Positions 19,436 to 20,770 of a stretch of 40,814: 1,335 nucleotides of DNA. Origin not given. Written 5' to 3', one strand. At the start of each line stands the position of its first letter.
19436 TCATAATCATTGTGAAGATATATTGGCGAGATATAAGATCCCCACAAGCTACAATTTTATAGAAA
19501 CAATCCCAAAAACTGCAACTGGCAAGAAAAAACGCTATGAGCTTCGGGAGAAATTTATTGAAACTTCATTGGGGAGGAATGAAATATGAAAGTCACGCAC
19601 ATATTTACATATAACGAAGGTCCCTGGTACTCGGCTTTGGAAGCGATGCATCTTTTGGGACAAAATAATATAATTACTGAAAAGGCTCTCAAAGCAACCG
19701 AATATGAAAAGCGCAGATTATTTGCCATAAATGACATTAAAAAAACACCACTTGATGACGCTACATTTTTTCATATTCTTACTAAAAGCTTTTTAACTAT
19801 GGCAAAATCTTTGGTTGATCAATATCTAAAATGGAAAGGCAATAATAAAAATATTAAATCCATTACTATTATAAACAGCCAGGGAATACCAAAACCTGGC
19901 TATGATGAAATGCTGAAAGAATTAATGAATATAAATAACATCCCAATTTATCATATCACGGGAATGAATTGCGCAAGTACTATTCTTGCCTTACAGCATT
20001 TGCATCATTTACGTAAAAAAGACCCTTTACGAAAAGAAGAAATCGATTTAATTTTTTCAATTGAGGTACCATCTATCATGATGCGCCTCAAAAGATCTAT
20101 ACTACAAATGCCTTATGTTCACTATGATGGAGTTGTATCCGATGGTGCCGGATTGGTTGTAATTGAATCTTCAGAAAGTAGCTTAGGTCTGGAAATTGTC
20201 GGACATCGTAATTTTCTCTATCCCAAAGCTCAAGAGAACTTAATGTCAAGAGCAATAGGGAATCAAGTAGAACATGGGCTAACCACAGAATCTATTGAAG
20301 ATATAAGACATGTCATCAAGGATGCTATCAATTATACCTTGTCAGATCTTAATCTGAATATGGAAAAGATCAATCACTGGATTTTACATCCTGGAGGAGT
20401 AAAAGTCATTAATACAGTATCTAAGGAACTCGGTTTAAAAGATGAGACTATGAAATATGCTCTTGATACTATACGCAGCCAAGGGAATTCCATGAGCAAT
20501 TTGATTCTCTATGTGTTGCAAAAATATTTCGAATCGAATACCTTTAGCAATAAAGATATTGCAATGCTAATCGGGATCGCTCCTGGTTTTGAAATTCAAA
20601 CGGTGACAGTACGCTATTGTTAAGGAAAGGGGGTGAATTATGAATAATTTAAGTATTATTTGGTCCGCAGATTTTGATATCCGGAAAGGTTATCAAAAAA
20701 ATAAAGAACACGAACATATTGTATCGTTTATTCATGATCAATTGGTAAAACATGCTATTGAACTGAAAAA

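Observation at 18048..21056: Aryl-CoA ligase, type III PKS-like enzyme and an unknown ORF embedded directly after a TE-less trans-AT assembly line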

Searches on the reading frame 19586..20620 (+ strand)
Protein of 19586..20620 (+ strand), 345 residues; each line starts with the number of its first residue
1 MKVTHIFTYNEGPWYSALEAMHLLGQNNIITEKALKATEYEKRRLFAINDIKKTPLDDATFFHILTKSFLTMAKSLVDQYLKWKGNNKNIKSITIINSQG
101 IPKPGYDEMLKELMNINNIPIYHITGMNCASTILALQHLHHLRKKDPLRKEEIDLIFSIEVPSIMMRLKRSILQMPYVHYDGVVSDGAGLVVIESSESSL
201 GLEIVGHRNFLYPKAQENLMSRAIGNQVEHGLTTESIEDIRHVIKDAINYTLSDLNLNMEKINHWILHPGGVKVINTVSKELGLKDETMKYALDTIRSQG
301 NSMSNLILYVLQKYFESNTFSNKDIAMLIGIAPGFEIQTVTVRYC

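Call 3: search_protein_families(library=pfam, proteins=[window:19586-20620:+], max_evalue=0.01)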
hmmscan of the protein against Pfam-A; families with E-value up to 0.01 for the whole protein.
window:19586-20620:+ (345 aa): 2 families
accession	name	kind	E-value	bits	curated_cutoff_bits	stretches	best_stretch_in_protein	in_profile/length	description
PF02797.21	Chal_sti_synt_C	-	3.7e-13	50.2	27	1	225-343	19-148/151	Chalcone and stilbene synthases, C-terminal domain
PF08541.16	ACP_syn_III_C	-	8.9e-09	35.8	26.6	1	253-344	2-90/90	3-Oxoacyl-[acyl-carrier-protein (ACP)] synthase III C terminal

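Call 6: search_protein_families(library=ncbifam, proteins=[window:19586-20620:+], max_evalue=0.01)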
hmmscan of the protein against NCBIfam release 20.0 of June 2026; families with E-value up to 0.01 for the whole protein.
window:19586-20620:+ (345 aa): 7 families
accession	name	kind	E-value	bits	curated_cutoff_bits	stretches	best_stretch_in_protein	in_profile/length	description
NF042429.2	DHPHCoAsyn_DpgA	equivalog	2.4e-17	62.9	425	1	68-344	69-350/350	3,5-dihydroxyphenylacetyl-CoA synthase DpgA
NF006829.0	PRK09352.1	subfamily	3.5e-08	32.8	249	1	184-344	159-321/322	beta-ketoacyl-ACP synthase 3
TIGR00747.1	fabH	subfamily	2.1e-06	27.1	292.1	1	185-343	158-321/322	beta-ketoacyl-ACP synthase III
NF004623.0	PRK05963.1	equivalog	0.00091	18.6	437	1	244-337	231-321/328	beta-ketoacyl-ACP synthase III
NF005541.0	PRK07204.1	equivalog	0.0013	18.2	402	1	243-344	231-329/329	beta-ketoacyl-ACP synthase III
NF003274.0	PRK04262.1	equivalog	0.0085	15.2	244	0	241-311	208-277/347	hydroxymethylglutaryl-CoA synthase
NF005703.0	PRK07515.1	equivalog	0.0099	14.8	304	0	239-343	269-371/373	beta-ketoacyl-ACP synthase III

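Call 11: find_encoding_contigs(protein=window:19586-20620:+, flank=10000, max_places=6)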
Protein window:19586-20620:+ (345 aa): no gene with exactly this product is on record in the collection.

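Call 12: find_homologous_proteins(query=window:19586-20620:+, max_evalue=0.001)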
Query window:19586-20620:+ (345 aa): 6 proteins with E <= 0.001 among 1931 candidates.
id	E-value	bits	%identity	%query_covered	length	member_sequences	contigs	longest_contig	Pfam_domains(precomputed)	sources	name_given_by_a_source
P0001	1.0e-226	769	100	100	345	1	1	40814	PF02797.22,PF08541.17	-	-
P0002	7.2e-125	434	55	100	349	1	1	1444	PF02797.22,PF08541.17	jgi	jgi:alkylresorcinol/alkylpyrone synthase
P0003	1.2e-118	414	54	100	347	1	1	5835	PF02797.22,PF08541.17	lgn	-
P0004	2.9e-108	380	50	100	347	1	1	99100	PF02797.22,PF08541.17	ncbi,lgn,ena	-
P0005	1.1e-104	368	48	100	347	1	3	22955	PF02797.22,PF08541.17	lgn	-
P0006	2.3e-80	288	42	94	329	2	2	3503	PF08541.17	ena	-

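Call 13: find_encoding_contigs(protein=P0004, flank=10000, max_places=4)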
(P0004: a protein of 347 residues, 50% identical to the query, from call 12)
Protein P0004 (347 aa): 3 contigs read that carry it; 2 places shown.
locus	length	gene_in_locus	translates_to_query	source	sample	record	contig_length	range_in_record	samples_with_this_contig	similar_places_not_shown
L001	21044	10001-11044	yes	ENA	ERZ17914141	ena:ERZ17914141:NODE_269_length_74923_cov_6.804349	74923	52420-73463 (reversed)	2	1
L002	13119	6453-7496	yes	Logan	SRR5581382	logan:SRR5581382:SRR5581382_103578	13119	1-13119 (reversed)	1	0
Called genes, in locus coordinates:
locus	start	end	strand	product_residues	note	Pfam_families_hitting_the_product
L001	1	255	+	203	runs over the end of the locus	PF00440:TetR_N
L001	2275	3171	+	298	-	PF22818:ApeI-like, PF07977:FabA (weak)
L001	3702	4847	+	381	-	PF02771:Acyl-CoA_dh_N, PF02770:Acyl-CoA_dh_M, PF00441:Acyl-CoA_dh_1, PF08028:Acyl-CoA_dh_2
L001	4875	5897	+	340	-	PF08545:ACP_syn_III (weak), PF08541:ACP_syn_III_C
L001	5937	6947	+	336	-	PF08541:ACP_syn_III_C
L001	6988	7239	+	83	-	PF00550:PP-binding (weak)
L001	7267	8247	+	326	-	PF00491:Arginase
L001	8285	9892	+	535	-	PF00501:AMP-binding, PF13193:AMP-binding_C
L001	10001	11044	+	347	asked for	PF02797:Chal_sti_synt_C, PF08541:ACP_syn_III_C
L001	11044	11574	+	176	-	-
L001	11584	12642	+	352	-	PF00109:ketoacyl-synt, PF08541:ACP_syn_III_C (faint), PF02801:Ketoacyl-synt_C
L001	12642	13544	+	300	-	-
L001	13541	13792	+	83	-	PF00550:PP-binding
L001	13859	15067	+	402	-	PF00109:ketoacyl-synt, PF02801:Ketoacyl-synt_C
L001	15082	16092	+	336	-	PF00109:ketoacyl-synt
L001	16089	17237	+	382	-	PF00109:ketoacyl-synt, PF00108:Thiolase_N (weak), PF02801:Ketoacyl-synt_C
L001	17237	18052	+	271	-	PF00109:ketoacyl-synt (weak)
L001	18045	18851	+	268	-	PF00561:Abhydrolase_1, PF12697:Abhydrolase_6, PF12146:Hydrolase_4 (weak)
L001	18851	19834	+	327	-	PF13279:4HBT_2 (faint)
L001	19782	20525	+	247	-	PF01323:DSBA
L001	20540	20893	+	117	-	PF07977:FabA, PF22818:ApeI-like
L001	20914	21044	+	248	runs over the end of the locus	PF00106:adh_short, PF01370:Epimerase (faint), PF08659:KR, PF23441:SDR (weak), PF13561:adh_short_C2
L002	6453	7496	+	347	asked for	PF02797:Chal_sti_synt_C, PF08541:ACP_syn_III_C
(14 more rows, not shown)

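Call 14: find_encoding_contigs(protein=P0005, flank=10000, max_places=4)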
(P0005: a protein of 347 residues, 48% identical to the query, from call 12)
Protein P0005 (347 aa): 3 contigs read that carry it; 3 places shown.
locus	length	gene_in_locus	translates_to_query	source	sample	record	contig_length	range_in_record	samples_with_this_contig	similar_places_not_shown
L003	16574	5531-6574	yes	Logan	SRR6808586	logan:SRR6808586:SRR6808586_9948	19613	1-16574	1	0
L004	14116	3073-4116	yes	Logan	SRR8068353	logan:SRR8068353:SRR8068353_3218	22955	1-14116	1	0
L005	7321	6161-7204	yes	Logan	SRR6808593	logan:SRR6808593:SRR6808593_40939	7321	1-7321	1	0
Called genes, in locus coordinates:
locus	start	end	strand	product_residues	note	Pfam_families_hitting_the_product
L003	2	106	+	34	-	?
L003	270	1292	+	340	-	PF08545:ACP_syn_III, PF08541:ACP_syn_III_C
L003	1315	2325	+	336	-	PF08541:ACP_syn_III_C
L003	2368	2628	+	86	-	PF00550:PP-binding (weak)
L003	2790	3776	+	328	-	PF00491:Arginase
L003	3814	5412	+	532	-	PF00501:AMP-binding, PF13193:AMP-binding_C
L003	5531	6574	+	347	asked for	PF02797:Chal_sti_synt_C, PF08541:ACP_syn_III_C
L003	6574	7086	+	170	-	-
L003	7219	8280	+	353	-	PF00109:ketoacyl-synt, PF08545:ACP_syn_III (weak), PF02801:Ketoacyl-synt_C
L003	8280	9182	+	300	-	-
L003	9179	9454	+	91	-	PF00550:PP-binding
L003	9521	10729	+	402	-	PF00109:ketoacyl-synt, PF02801:Ketoacyl-synt_C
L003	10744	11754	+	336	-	PF00109:ketoacyl-synt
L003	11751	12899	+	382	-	PF00109:ketoacyl-synt, PF00108:Thiolase_N, PF02801:Ketoacyl-synt_C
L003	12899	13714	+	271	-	PF00109:ketoacyl-synt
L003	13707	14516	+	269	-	PF12697:Abhydrolase_6, PF12146:Hydrolase_4 (weak), PF00561:Abhydrolase_1 (weak)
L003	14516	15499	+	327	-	PF13279:4HBT_2 (weak)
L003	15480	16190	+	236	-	PF01323:DSBA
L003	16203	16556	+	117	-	PF07977:FabA (weak), PF22818:ApeI-like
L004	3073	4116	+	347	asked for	PF02797:Chal_sti_synt_C, PF08541:ACP_syn_III_C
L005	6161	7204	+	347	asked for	PF02797:Chal_sti_synt_C, PF08541:ACP_syn_III_C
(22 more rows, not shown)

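Call 18: find_related_loci(query=A1, collection=genome_contigs, flank=10000)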
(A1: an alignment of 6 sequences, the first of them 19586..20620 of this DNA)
Query A1 (345 aa) in genome_contigs; peptide patterns used: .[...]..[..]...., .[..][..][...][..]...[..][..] (x = any residue, [..] = any of these).
25 stretches matched a pattern; 1 encode a relative of the query (tblastn E <= 1e-3); 1 distinct loci.
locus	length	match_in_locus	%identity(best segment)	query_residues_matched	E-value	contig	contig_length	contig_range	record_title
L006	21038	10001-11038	50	1-344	9e-120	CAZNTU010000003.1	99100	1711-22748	MAG TPA_asm: uncultured Desulfobacteraceae bacterium isolate binchicken_co168_329 genome assembly, contig: NODE_245_leng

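Call 22: search_solved_structures(query=A1, max_evalue=0.01, show_alignments=2)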
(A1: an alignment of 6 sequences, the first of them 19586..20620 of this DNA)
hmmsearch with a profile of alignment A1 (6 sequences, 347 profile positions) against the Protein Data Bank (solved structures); distinct sequences matched with E-value up to 0.01: 131 (the best 60 are shown).
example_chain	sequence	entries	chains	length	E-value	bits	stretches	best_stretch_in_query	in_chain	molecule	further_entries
8ysp_A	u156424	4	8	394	3.5e-22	82.1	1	182-346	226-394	CylI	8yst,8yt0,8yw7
3a5q_A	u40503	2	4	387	2.1e-18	69.7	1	84-345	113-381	Benzalacetone synthase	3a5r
3a5s_A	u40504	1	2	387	6.4e-18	68.1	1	84-345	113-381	Benzalacetone synthase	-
1bq6_A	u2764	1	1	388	1.2e-17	67.2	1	82-345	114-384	CHALCONE SYNTHASE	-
1bi5_A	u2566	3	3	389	1.2e-17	67.2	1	82-345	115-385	CHALCONE SYNTHASE | PROTEIN (CHALCONE SYNTHASE)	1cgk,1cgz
1ee0_A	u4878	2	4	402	1.2e-17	67.2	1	88-345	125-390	2-PYRONE SYNTHASE | PYRONE SYNTHASE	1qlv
7bur_A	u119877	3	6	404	1.4e-17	66.9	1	86-345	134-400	Chalcone synthase 1 | Chalcone synthase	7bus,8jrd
6j1m_A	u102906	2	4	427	1.5e-17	66.8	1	89-344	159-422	A. acutangulus PKS2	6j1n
1i86_A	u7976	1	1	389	2.3e-17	66.2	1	82-345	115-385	CHALCONE SYNTHASE 2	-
1jwx_A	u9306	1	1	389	2.4e-17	66.2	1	82-345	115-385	CHALCONE SYNTHASE 2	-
1i88_A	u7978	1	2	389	4.5e-17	65.3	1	82-345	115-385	CHALCONE SYNTHASE 2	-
1i8b_A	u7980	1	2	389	6.7e-17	64.7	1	82-345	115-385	CHALCONE SYNTHASE 2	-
1i89_A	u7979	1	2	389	7.1e-17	64.6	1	82-345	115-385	CHALCONE SYNTHASE 2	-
1z1e_A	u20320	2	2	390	8.6e-17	64.4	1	90-345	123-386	stilbene synthase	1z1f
1cml_A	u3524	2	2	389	9.7e-17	64.2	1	82-345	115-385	PROTEIN (CHALCONE SYNTHASE) | CHALCONE SYNTHASE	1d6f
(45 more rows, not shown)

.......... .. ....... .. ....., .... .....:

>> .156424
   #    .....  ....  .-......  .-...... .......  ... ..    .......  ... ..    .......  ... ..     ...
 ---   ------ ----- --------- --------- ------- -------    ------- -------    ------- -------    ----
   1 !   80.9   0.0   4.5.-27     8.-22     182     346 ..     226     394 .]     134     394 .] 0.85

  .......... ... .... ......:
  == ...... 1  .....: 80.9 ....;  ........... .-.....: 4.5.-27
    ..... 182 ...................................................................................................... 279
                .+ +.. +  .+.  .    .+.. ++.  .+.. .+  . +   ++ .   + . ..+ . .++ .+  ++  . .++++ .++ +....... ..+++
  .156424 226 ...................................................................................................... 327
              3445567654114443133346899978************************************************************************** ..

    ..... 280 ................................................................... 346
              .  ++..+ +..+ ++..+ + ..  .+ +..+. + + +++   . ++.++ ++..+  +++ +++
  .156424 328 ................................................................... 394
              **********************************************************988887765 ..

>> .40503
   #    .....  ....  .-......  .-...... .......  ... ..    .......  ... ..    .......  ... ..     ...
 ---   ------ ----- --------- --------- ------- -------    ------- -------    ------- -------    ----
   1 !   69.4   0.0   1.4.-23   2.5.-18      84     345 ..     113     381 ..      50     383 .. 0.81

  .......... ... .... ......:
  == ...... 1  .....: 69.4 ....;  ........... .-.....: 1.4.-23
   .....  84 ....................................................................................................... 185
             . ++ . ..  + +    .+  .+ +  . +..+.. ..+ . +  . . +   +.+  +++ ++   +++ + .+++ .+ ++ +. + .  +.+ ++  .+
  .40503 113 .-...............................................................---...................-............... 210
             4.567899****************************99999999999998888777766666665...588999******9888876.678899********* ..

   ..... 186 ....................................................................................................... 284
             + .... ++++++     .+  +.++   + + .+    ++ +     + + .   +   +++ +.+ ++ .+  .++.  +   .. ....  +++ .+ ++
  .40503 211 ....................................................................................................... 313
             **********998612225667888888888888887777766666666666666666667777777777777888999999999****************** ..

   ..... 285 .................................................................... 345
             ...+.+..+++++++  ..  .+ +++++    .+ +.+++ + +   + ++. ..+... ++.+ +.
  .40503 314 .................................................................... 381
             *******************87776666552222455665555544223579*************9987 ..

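Call 24: find_encoding_contigs(protein=P0003, flank=10000, max_places=4)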
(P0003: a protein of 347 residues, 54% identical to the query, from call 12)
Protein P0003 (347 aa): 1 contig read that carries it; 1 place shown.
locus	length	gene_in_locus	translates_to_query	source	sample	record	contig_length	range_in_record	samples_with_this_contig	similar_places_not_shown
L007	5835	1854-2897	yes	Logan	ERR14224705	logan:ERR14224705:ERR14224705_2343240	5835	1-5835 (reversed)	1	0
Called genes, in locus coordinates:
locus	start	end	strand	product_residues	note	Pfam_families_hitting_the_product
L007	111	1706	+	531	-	PF00501:AMP-binding, PF13193:AMP-binding_C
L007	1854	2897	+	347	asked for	PF02797:Chal_sti_synt_C, PF08541:ACP_syn_III_C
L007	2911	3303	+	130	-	-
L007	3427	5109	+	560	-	PF02310:B12-binding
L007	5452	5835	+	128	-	?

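Call 25: find_encoding_contigs(protein=P0006, flank=10000, max_places=4)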
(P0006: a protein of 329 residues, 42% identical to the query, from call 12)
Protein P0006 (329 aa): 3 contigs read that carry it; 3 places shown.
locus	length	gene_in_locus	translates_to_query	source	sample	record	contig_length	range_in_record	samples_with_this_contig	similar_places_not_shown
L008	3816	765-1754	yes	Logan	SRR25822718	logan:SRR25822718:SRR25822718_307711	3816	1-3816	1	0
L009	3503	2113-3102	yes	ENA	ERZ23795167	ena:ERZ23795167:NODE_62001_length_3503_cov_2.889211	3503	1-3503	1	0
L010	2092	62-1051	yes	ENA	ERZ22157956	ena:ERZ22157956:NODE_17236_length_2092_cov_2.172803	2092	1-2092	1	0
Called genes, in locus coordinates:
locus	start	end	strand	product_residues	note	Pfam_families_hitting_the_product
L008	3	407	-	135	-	?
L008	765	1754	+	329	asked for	PF08541:ACP_syn_III_C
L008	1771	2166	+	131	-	-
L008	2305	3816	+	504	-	?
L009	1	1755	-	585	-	?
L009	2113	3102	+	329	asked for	PF08541:ACP_syn_III_C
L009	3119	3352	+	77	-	-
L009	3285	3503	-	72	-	?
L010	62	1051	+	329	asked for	PF08541:ACP_syn_III_C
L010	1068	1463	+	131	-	-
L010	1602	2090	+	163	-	?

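Call 26: find_encoding_contigs(protein=P0002, flank=10000, max_places=4)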
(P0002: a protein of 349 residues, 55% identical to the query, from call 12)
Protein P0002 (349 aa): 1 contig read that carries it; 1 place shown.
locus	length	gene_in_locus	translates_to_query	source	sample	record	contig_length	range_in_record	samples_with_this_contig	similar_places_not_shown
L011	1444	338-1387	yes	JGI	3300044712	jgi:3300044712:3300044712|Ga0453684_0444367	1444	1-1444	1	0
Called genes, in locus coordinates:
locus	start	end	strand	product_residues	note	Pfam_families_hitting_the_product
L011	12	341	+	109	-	PF13193:AMP-binding_C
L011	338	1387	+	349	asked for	PF02797:Chal_sti_synt_C, PF08541:ACP_syn_III_C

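Call 28: search_protein_families(library=pfam, proteins=[L007:111-1703:+, L007:3427-5106:+, L007:5452-5835:+, L008:2305-3816:+, L009:1-1755:-, L011:12-338:+, L008:3-407:-, L001:12642-13541:+, L001:18851-19831:+], max_evalue=0.01)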
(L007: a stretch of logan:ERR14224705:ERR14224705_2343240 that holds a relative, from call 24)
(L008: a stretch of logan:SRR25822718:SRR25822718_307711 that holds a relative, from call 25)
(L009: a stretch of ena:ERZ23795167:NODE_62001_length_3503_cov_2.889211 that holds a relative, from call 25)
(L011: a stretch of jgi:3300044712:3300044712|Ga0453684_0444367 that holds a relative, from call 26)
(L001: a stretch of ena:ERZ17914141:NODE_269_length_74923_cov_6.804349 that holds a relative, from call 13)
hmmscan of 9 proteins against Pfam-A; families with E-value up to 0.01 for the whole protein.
L007:111-1703:+ (531 aa): 2 families
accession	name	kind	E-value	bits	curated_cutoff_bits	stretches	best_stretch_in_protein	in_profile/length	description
PF00501.34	AMP-binding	-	1.7e-84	284.3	29.9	1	10-385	1-384/384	AMP-binding enzyme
PF13193.12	AMP-binding_C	-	2.6e-16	60.8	24.5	1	444-519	1-76/76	AMP-binding enzyme C-terminal domain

L007:3427-5106:+ (560 aa): 2 families
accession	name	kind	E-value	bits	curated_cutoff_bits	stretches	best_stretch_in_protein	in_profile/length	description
PF02310.24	B12-binding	-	1.7e-17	63.8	32.1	1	39-147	10-114/121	B12 binding domain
PF04055.27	Radical_SAM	-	0.0046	17.6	29.5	0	213-381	1-165/166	Radical SAM superfamily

L007:5452-5835:+ (128 aa): 0 families

L008:2305-3816:+ (504 aa): 4 families
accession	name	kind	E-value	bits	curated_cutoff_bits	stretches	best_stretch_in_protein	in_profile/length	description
PF00109.32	ketoacyl-synt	-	4.3e-89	298.9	20.8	1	36-278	2-252/252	Beta-ketoacyl synthase, N-terminal domain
PF02801.28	Ketoacyl-synt_C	-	1.1e-44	151.7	20.8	1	287-402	2-118/119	Beta-ketoacyl synthase, C-terminal domain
PF16197.11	KAsynt_C_assoc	-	9.9e-19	68.2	33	1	406-497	2-91/111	Ketoacyl-synthetase C-terminal extension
PF00108.29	Thiolase_N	-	0.00043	20.2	26.4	1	187-228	70-113/260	Thiolase, N-terminal domain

L009:1-1755:- (585 aa): 2 families
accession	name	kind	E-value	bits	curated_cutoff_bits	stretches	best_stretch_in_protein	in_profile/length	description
PF00501.34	AMP-binding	-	5.3e-61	207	29.9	1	22-432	3-384/384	AMP-binding enzyme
PF23024.1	AMP-dom_DIP2-like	-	6.5e-14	52.3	27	1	476-584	2-103/110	Disco-interacting protein 2-like, AMP domain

L011:12-338:+ (109 aa): 2 families
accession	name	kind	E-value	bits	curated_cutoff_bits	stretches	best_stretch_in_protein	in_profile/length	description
PF13193.12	AMP-binding_C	-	1.1e-18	68.3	24.5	1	13-90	1-76/76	AMP-binding enzyme C-terminal domain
PF23562.2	AMP-binding_C_3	-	0.0085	16.9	20.8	0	4-59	7-59/124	AMP-binding enzyme C-terminal domain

L008:3-407:- (135 aa): 1 family
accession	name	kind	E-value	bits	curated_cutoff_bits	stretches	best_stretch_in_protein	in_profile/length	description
PF00501.34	AMP-binding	-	2.3e-14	53.4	29.9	1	22-129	3-98/384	AMP-binding enzyme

L001:12642-13541:+ (300 aa): 0 families

L001:18851-19831:+ (327 aa): 1 family
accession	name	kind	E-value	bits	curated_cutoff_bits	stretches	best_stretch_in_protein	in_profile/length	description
PF13279.12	4HBT_2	-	6.5e-08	33.5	25.5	1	198-302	6-106/122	Thioesterase-like superfamily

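Call 36: search_protein_families(library=pfam, proteins=[L010:1602-2090:+], max_evalue=0.01)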
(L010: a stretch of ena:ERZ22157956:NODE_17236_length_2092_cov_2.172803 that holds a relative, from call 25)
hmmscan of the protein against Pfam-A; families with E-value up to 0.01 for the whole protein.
L010:1602-2090:+ (163 aa): 3 families
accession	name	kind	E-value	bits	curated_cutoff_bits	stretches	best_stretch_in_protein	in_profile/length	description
PF02629.25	CoA_binding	-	6.9e-15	56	22.3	1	37-131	5-97/97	CoA binding domain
PF01408.29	GFO_IDH_MocA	-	1.2e-05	26.4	24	1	38-134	3-98/120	Oxidoreductase family, NAD-binding Rossmann fold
PF03807.23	F420_oxidored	-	0.00061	20.8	21.6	1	38-117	2-79/94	NADP oxidoreductase coenzyme F420-dependent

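Call 39: predict_structure(alignment_id=A1)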
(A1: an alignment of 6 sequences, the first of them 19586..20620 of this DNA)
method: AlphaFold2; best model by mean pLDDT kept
length: 345 residues; sequences in the alignment: 6
mean_pLDDT: 65.6   pTM: 0.69
mean pLDDT of the five models: 65.6, 65.3, 64.5, 62.5, 39.4
residues with pLDDT >= 90: 15; 70-90: 156; 50-70: 83; < 50: 91
segments of 3 or more residues with pLDDT < 50: 11-53, 162-184, 219-230, 290-301
pLDDT, mean of each block of 10 residues (from residue 1): 79 43 43 31 35 56 72 82 76 79 73 87 72 82 88 85 41 36 59 81 81 58 36 69 82 86 70 63 61 43 64 68 77 65 82
secondary structure, 60 per line:
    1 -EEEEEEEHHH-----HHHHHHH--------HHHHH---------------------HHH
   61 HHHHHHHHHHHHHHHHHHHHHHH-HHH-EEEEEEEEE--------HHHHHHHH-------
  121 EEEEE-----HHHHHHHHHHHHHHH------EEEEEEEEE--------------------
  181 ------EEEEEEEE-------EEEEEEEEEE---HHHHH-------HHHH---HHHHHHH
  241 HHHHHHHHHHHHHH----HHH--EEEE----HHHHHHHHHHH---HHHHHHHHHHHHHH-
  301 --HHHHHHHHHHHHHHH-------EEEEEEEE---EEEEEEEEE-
elements in order: E2-8 H17-23 H32-36 H58-83 E89-97 H106-113 E121-125 H131-145 E152-160 E187-194 E202-211 H215-219 H227-230 H234-254 E264-267 H272-282 H286-299 H303-317 E325-332 E336-344
